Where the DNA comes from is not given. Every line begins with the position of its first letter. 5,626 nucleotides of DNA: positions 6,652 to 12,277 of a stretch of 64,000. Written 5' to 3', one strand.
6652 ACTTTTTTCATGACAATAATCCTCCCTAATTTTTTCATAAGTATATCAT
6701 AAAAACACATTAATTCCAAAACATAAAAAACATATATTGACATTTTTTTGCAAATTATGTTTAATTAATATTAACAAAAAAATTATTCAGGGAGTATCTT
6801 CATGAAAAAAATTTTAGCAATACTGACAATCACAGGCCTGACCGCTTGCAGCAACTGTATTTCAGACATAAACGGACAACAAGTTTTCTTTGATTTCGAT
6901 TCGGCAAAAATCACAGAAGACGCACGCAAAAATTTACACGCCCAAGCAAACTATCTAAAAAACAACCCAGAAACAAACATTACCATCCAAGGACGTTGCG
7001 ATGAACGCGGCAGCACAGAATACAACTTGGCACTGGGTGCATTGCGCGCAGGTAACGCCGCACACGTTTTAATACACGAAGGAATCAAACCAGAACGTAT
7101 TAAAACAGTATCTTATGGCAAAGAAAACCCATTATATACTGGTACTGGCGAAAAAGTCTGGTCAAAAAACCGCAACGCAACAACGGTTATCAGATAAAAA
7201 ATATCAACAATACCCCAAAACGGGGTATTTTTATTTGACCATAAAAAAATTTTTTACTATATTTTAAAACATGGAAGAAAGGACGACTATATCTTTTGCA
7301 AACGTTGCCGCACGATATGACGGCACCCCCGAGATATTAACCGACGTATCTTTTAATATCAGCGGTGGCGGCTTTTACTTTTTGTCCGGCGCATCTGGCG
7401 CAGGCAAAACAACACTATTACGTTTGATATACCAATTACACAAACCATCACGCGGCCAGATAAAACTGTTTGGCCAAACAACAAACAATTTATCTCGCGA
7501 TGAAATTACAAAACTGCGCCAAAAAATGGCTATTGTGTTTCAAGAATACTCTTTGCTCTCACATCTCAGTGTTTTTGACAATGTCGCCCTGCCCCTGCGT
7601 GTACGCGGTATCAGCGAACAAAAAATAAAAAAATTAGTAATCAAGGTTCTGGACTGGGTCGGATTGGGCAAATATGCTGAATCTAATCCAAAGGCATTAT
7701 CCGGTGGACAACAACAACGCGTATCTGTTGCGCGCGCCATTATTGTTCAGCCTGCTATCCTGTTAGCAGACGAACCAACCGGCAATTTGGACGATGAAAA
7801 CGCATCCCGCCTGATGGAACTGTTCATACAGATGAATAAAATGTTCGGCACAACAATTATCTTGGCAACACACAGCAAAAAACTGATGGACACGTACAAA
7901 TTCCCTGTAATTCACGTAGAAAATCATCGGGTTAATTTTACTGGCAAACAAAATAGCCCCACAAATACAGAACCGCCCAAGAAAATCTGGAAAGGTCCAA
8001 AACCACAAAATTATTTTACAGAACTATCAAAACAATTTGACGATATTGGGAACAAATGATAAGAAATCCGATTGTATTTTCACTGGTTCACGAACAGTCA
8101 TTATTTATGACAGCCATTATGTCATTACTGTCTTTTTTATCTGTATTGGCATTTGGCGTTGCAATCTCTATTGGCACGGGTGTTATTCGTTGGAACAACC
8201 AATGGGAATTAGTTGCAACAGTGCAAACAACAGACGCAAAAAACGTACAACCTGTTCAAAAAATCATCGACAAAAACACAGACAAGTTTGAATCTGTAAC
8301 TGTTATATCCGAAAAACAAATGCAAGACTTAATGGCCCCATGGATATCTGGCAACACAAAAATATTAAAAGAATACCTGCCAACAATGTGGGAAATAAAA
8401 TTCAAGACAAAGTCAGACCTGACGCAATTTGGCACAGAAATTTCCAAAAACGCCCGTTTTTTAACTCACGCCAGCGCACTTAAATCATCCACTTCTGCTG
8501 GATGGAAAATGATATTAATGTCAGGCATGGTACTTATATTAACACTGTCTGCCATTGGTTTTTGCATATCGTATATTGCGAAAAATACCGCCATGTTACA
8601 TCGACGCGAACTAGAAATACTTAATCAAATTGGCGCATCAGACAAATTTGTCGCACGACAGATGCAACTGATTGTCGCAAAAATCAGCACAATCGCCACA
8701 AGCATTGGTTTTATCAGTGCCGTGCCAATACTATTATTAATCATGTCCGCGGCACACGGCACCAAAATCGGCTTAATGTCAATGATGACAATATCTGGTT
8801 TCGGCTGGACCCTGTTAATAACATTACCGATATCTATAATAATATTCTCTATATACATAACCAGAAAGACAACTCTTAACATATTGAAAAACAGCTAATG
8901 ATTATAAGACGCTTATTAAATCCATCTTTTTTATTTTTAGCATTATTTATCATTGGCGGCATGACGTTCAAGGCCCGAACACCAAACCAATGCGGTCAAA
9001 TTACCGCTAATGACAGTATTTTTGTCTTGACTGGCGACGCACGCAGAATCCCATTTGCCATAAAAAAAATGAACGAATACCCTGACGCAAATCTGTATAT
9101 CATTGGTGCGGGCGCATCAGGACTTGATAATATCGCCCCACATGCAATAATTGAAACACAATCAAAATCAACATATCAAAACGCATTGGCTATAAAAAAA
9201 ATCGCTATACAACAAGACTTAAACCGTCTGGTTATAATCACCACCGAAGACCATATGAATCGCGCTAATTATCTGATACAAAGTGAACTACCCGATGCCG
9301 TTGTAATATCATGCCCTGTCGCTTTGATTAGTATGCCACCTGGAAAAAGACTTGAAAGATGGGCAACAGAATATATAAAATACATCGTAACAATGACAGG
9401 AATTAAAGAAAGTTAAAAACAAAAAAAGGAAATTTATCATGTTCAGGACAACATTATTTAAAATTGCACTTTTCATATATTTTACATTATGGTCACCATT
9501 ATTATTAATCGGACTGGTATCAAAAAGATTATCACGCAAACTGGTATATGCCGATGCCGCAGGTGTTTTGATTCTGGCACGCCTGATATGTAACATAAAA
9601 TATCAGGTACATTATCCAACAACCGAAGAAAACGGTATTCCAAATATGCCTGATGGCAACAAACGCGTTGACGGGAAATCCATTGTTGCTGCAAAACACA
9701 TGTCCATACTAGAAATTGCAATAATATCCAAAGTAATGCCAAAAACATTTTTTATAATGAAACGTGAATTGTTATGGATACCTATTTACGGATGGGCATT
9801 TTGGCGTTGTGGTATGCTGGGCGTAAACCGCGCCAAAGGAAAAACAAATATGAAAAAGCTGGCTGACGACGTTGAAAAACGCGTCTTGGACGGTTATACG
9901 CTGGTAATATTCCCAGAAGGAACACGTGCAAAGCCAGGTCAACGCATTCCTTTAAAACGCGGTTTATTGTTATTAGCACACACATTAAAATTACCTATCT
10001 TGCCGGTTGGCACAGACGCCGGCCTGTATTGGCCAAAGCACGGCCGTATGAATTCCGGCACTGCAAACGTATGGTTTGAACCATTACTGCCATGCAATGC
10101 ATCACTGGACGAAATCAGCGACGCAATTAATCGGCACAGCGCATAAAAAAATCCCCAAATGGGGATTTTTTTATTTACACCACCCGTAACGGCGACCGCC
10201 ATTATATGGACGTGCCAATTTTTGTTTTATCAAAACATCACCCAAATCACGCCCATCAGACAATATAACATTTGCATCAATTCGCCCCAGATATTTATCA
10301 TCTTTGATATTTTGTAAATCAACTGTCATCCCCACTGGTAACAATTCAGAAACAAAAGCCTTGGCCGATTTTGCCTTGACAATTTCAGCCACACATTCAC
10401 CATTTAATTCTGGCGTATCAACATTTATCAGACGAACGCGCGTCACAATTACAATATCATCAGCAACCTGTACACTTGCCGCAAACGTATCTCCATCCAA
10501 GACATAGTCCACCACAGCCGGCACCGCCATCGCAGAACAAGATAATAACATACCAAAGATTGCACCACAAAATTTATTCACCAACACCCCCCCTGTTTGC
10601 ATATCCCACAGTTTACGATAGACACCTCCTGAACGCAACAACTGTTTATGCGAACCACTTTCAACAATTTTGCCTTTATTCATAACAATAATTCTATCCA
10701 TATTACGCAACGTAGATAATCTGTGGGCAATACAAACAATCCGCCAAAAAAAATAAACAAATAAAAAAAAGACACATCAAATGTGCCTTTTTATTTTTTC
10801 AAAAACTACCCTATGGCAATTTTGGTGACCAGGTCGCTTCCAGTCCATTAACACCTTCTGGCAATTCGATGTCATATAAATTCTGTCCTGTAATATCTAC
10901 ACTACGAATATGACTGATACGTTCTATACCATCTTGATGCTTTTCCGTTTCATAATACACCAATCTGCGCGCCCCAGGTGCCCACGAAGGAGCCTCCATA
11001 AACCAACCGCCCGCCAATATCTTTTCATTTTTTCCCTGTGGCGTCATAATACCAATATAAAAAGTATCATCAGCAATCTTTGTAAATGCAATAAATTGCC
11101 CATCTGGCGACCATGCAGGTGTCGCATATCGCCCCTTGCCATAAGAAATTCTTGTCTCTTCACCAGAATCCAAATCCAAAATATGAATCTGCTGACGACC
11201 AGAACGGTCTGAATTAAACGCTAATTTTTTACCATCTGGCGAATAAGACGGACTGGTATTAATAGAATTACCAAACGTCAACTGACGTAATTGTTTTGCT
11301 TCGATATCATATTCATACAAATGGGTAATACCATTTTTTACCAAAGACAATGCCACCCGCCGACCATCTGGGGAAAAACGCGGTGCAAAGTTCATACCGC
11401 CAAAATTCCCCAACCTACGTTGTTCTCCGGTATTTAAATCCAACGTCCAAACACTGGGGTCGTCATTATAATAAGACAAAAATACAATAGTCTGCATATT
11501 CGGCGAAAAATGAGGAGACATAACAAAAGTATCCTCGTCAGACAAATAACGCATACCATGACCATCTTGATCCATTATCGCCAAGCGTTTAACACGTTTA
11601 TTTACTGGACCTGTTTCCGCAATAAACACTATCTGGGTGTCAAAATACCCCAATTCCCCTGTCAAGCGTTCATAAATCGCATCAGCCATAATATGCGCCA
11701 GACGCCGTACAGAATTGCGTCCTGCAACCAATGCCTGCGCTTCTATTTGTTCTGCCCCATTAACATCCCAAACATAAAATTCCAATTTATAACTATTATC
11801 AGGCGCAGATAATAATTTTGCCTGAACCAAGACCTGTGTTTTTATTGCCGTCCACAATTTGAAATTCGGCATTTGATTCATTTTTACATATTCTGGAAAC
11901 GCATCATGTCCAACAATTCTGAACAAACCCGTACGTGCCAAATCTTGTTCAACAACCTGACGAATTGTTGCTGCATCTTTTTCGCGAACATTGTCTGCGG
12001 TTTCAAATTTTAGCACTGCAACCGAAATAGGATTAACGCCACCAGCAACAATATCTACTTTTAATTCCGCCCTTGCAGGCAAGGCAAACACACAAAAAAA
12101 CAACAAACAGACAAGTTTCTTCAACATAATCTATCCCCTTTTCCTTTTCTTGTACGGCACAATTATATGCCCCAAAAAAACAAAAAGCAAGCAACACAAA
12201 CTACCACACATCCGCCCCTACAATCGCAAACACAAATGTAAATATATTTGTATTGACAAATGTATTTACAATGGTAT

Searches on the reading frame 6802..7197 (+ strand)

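Call 53: search_protein_families(library=ncbifam, max_evalue=1e-15, proteins=[window:6802-7197:+])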
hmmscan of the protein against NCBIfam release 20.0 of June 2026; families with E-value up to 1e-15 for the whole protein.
window:6802-7197:+ (131 aa): 7 families
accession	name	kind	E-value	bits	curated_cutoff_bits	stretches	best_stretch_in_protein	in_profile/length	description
TIGR02802.1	Pal_lipo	equivalog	2.1e-36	124.1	125.35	1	27-129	1-103/104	peptidoglycan-associated lipoprotein Pal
NF008067.1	PRK10802.1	equivalog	2.6e-25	89.3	261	1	27-129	68-170/171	peptidoglycan-associated lipoprotein Pal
NF053611.1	YiaD_Gzip_OmpA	equivalog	3.8e-22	79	175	1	26-124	102-200/206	YiaD family glycine zipper/OmpA-like lipoprotein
NF053613.1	OMP_toxin_LptF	equivalog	3.4e-19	69.5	400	1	27-125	142-240/256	lipotoxin F family OmpA-related lipoprotein LptF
NF052230.1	T9SS_PorE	exception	5.9e-19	67.8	600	1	26-110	515-599/648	PorE family type IX secretion system protein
NF053612.1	anchor_PA1041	equivalog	1.9e-17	64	250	1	25-125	130-230/236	PA1041 family peptidoglycan-binding anchor lipoprotein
NF053607.1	CHU_0125_OmpA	equivalog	8e-17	61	620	1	27-112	532-617/639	CHU_0125 family OmpA-like outer membrane integrity protein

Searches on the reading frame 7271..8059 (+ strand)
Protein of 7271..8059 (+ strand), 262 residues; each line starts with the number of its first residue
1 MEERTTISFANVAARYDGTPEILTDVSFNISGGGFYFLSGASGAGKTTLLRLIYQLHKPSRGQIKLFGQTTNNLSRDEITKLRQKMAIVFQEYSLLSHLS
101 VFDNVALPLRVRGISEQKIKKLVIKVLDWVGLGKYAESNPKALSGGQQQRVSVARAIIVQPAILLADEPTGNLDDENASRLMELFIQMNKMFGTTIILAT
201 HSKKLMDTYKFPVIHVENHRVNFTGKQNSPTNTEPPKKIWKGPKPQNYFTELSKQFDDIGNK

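Call 53: search_protein_families(library=ncbifam, max_evalue=1e-15, proteins=[window:7271-8059:+])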
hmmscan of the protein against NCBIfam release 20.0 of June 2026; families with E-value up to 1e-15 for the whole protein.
window:7271-8059:+ (262 aa): 141 families (the best 25 are shown)
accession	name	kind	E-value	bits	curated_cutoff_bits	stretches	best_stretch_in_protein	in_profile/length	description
TIGR02673.1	FtsE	equivalog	3.8e-78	262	264.85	1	7-218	2-212/214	cell division ATP-binding protein FtsE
TIGR02315.1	ABC_phnC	equivalog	1.2e-51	175.5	266.1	1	7-231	2-234/243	phosphonate ABC transporter ATP-binding protein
TIGR03608.1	L_ocin_972_ABC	subfamily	1.5e-51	174.8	254.85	1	19-208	10-199/206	putative bacteriocin export ABC transporter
TIGR02211.1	LolD_lipo_ex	equivalog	3.4e-51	173.9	307.75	1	19-210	17-209/221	lipoprotein-releasing ABC transporter ATP-binding protein LolD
NF038007.1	ABC_ATP_DarD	equivalog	3.6e-51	173.7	375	1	21-215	19-212/218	darobactin export ABC transporter ATP-binding protein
TIGR02982.1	heterocyst_DevA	subfamily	4.3e-48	163.8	295.8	1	21-218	19-216/220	ABC exporter ATP-binding subunit, DevA family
TIGR02314.1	ABC_MetN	equivalog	8.8e-46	156.5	499.7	1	21-206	19-204/343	methionine ABC transporter ATP-binding protein MetN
NF006987.0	PRK09452.1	equivalog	1.3e-45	155.7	482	1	3-206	14-211/378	spermidine/putrescine ABC transporter ATP-binding protein PotA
NF043075.1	MMSYN1_0197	equivalog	6.2e-44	150.3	550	1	7-224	3-214/341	spermidine/putrescine ABC transporter ATP-binding protein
NF040933.2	ABC_arch_GlcV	equivalog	2.3e-43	148.4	450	1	21-203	20-202/357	glucose ABC transporter ATP-binding protein GlcV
NF007879.0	PRK10584.1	equivalog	3.1e-43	148.1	336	1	21-206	24-210/228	putative ABC transporter ATP-binding protein YbbA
NF040840.2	tungstate_WtpC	equivalog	4.7e-43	147.8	440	1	23-202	16-190/347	tungstate ABC transporter ATP-binding protein WtpC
TIGR01187.1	potA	subfamily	1.1e-42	146.2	355.6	1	39-203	2-161/325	polyamine ABC transporter ATP-binding protein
NF008338.0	PRK11124.1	equivalog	1.4e-42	145.9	369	1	7-229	3-227/242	arginine ABC transporter ATP-binding protein ArtP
NF008639.0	PRK11629.1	equivalog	2.8e-42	144.7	360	1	10-206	10-210/234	lipoprotein-releasing ABC transporter ATP-binding protein LolD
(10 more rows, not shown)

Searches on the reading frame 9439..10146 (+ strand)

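Call 54: search_protein_families(library=ncbifam, max_evalue=1e-15, proteins=[window:9439-10146:+])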
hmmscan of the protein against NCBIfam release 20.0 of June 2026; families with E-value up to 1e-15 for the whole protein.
window:9439-10146:+ (235 aa): 1 family
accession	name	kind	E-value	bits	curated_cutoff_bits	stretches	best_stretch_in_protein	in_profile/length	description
TIGR00530.1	AGP_acyltrn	subfamily_domain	7.5e-23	80.7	102.95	1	78-190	15-127/130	1-acylglycerol-3-phosphate O-acyltransferase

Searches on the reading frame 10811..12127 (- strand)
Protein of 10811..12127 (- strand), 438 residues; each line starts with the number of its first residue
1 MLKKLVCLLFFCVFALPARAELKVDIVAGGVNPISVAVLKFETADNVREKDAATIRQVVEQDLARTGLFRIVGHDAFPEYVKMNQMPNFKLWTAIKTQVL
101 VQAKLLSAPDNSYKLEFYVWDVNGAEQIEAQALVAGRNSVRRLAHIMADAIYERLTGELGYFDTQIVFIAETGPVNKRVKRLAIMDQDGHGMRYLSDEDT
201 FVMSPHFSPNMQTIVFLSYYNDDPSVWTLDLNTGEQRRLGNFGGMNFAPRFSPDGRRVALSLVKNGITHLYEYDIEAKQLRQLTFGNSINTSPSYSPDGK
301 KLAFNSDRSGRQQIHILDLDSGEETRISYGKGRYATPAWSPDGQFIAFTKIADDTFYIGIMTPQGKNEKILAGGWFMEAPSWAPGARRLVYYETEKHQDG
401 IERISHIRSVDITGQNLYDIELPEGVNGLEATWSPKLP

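Call 54: search_protein_families(library=ncbifam, max_evalue=1e-15, proteins=[window:10811-12127:-])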
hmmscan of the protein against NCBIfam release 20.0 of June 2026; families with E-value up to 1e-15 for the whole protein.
window:10811-12127:- (438 aa): 3 families
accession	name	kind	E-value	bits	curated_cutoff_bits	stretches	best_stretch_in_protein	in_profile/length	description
TIGR02800.1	propeller_TolB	equivalog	4.9e-115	384.8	343.15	1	14-404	3-395/418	Tol-Pal system beta propeller repeat protein TolB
NF002183.0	PRK01029.1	equivalog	4.8e-31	108.3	405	1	9-396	12-392/429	Tol-Pal system protein TolB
NF003124.0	PRK04043.1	equivalog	8.8e-24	84.1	428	1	3-329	2-318/419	Tol-Pal system protein TolB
